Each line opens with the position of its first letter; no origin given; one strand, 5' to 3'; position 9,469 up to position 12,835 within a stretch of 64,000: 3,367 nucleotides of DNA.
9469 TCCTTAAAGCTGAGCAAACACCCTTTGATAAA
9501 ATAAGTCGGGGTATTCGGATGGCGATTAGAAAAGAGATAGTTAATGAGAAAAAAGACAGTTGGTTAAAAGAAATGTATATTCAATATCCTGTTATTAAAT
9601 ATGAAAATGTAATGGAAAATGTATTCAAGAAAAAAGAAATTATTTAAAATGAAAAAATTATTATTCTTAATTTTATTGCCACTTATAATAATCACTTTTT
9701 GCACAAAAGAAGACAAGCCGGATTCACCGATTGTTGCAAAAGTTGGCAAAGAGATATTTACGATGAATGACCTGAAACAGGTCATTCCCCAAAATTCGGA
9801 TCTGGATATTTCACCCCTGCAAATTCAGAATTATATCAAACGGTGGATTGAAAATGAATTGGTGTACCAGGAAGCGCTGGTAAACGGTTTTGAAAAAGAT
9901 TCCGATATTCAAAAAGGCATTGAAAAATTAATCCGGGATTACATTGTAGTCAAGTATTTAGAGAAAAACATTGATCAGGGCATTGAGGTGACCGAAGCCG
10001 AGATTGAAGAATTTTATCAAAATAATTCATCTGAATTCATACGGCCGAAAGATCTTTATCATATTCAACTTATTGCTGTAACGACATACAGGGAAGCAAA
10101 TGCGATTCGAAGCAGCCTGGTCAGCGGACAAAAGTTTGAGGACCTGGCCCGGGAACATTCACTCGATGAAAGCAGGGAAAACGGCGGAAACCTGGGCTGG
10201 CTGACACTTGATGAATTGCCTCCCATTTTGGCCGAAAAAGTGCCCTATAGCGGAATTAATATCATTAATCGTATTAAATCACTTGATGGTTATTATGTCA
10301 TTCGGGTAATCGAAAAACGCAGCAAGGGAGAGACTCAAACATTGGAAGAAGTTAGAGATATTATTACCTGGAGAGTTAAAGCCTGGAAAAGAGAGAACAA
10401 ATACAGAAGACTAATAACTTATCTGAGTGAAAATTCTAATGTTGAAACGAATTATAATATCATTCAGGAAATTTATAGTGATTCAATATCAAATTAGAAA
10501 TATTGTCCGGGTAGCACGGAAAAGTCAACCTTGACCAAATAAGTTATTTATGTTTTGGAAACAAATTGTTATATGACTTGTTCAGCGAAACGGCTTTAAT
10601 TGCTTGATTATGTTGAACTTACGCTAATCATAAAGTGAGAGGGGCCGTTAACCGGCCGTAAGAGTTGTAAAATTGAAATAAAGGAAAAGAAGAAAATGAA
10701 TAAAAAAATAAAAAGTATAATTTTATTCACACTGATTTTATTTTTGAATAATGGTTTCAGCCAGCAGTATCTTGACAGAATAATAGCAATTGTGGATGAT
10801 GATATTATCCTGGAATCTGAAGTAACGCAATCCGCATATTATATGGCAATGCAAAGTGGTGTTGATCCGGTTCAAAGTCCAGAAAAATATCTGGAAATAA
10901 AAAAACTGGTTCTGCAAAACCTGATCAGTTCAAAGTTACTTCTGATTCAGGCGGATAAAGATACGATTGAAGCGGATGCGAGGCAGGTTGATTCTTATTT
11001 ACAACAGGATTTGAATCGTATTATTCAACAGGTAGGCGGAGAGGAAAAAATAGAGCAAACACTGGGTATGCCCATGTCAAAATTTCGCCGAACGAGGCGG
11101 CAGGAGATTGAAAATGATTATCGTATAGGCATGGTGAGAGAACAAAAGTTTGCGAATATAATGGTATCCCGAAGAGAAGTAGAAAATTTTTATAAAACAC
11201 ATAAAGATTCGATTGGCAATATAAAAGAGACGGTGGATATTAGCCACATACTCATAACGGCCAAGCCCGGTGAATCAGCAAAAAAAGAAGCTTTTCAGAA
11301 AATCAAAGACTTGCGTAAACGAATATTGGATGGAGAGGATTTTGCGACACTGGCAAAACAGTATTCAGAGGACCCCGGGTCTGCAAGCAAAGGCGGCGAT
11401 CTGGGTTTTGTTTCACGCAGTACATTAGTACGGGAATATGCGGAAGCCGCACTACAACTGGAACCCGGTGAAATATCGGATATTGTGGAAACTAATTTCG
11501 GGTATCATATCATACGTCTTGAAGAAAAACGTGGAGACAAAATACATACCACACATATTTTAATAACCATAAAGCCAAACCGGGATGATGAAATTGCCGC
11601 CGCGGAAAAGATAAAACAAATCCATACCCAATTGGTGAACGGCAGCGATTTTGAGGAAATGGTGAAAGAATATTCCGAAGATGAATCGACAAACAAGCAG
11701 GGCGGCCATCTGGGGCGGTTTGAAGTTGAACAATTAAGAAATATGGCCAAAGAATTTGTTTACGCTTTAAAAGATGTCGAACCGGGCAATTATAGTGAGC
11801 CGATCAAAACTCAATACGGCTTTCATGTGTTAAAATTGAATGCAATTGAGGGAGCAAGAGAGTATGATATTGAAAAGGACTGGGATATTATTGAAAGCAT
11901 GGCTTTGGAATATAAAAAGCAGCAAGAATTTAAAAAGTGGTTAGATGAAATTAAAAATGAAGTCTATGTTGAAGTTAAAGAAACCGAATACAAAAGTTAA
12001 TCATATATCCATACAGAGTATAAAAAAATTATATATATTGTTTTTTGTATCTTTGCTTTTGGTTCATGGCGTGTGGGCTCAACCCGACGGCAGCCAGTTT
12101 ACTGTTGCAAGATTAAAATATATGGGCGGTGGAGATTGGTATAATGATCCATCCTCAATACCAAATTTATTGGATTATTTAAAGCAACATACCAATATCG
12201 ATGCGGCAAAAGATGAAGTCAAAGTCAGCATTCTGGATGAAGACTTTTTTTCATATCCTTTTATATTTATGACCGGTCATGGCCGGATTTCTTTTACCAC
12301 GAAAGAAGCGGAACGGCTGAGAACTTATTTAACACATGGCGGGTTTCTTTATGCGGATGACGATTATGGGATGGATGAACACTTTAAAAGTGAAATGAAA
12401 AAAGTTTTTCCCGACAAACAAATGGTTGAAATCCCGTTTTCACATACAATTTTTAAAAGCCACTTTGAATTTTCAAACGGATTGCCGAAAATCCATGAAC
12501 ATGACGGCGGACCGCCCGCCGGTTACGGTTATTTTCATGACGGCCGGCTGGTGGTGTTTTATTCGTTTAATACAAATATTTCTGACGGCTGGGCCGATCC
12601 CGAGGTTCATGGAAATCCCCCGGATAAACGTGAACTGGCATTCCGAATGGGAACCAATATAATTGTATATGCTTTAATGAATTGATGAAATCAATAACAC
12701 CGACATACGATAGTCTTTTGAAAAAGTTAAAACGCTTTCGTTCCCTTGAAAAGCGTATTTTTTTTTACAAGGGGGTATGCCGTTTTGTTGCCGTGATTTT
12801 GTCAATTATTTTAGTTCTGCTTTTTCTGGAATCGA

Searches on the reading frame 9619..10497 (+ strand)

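Call 7: search_protein_families(library=ncbifam, proteins=[window:9619-10497:+], max_evalue=0.00001)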
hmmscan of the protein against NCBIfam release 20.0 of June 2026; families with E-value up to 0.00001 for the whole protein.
window:9619-10497:+ (292 aa): 6 families
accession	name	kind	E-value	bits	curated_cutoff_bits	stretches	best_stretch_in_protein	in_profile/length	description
NF000809.0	PRK00059.1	equivalog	1.8e-23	83.5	303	1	53-278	106-331/336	peptidylprolyl isomerase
NF008054.0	PRK10788.1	equivalog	2.2e-20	72.9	493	1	79-273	206-397/626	peptidylprolyl isomerase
TIGR02925.1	cis_trans_EpsD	equivalog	1.9e-12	47.3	108.9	1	13-179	3-172/232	EpsD family peptidyl-prolyl cis-trans isomerase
NF002827.0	PRK03002.1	equivalog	1.1e-09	37.7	343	1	150-250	140-239/285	peptidylprolyl isomerase PrsA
NF008038.0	PRK10770.1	equivalog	1.8e-09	36.9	394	1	158-245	197-285/431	peptidylprolyl isomerase SurA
NF003356.0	PRK04405.1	subfamily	7.1e-06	25.3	339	0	148-243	146-246/299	peptidylprolyl isomerase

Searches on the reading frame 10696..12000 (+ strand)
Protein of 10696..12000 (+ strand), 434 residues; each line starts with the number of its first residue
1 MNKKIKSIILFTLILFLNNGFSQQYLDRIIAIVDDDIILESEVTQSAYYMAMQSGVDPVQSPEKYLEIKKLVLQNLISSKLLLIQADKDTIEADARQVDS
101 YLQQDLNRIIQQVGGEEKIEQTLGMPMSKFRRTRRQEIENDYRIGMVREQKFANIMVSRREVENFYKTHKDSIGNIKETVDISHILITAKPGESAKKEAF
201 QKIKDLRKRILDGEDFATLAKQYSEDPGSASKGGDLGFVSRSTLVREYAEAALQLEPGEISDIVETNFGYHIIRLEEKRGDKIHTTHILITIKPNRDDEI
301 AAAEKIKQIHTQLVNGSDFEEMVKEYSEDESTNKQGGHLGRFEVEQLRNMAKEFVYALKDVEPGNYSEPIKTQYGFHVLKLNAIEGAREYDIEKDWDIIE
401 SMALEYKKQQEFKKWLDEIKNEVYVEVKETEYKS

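Call 7: search_protein_families(library=ncbifam, proteins=[window:10696-12000:+], max_evalue=0.00001)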
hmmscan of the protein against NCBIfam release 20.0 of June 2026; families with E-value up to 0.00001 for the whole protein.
window:10696-12000:+ (434 aa): 10 families
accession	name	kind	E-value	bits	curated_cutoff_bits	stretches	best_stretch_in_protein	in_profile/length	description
NF000809.0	PRK00059.1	equivalog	1.8e-59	201.8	303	2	62-278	79-287/336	peptidylprolyl isomerase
NF008038.0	PRK10770.1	equivalog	6.6e-39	133.9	394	1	9-429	7-427/431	peptidylprolyl isomerase SurA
NF002824.0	PRK02998.1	subfamily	2.4e-38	132.1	360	2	168-282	123-227/283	peptidylprolyl isomerase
NF002846.0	PRK03095.1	equivalog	5.7e-36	124.5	361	2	168-279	121-222/287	peptidylprolyl isomerase PrsA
NF002827.0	PRK03002.1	equivalog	5.2e-32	111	343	2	168-282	125-229/285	peptidylprolyl isomerase PrsA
TIGR02933.1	nifM_nitrog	equivalog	1.9e-28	100.1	168.2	2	157-277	102-219/256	nitrogen fixation protein NifM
NF008054.0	PRK10788.1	equivalog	2.5e-26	92.5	493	2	145-284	237-364/626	peptidylprolyl isomerase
NF003356.0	PRK04405.1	subfamily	1.1e-21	77.2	339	2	305-381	157-233/299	peptidylprolyl isomerase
NF011969.0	PRK15441.1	equivalog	1.4e-17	63.9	127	2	308-381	20-89/93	peptidylprolyl isomerase PpiC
NF051879.1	TDE1658_narrow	equivalog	6.3e-07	28.7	340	0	66-327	60-335/342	MOSP complex formation periplasmic protein, TDE1658 family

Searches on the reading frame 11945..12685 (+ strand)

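Call 7: search_protein_families(library=ncbifam, proteins=[window:11945-12685:+], max_evalue=0.00001)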
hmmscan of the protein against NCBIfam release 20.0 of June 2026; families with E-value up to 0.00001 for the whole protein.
window:11945-12685:+ (246 aa): 0 families

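Call 43: search_protein_families(library=pfam, proteins=[window:11945-12685:+], max_evalue=0.00001)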
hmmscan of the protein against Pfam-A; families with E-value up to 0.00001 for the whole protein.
window:11945-12685:+ (246 aa): 1 family
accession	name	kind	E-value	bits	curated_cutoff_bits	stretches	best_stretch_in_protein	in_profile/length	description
PF13709.12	DUF4159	-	1.8e-66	224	25.9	1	54-244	2-202/202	Domain of unknown function (DUF4159)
